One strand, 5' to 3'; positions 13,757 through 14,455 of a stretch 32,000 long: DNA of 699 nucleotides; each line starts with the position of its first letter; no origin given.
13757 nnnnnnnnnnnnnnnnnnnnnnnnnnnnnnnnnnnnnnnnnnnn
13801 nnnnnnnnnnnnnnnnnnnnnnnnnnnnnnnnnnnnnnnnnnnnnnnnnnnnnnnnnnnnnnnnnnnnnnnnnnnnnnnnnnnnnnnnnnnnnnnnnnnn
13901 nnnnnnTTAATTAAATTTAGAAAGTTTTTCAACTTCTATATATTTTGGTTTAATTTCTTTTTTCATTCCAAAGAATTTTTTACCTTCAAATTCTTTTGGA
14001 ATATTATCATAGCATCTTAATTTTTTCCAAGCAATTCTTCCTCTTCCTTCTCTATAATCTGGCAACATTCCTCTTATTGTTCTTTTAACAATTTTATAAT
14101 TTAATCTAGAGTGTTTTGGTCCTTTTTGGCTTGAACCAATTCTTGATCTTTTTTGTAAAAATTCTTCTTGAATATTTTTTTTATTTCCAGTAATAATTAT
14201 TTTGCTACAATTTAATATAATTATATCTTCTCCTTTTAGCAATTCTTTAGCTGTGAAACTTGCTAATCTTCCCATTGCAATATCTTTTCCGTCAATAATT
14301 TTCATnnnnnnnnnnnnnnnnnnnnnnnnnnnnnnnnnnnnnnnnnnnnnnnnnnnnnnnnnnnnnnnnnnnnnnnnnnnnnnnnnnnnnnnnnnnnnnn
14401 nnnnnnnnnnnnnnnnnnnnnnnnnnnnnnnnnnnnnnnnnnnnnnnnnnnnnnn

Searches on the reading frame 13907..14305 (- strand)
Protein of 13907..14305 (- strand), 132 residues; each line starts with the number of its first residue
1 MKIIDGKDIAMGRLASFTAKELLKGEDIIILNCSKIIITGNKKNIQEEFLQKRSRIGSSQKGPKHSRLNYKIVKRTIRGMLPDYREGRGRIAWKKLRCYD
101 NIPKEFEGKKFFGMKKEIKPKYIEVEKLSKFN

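Call 7: search_protein_families(library=pfam, proteins=[window:13907-14305:-], max_evalue=0.01)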
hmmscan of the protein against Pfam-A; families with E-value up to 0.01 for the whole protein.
window:13907-14305:- (132 aa): 1 family
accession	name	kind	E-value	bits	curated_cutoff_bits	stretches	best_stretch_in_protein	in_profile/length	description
PF00572.24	Ribosomal_L13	-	5.6e-15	55.9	23.8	1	3-104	5-118/119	Ribosomal protein L13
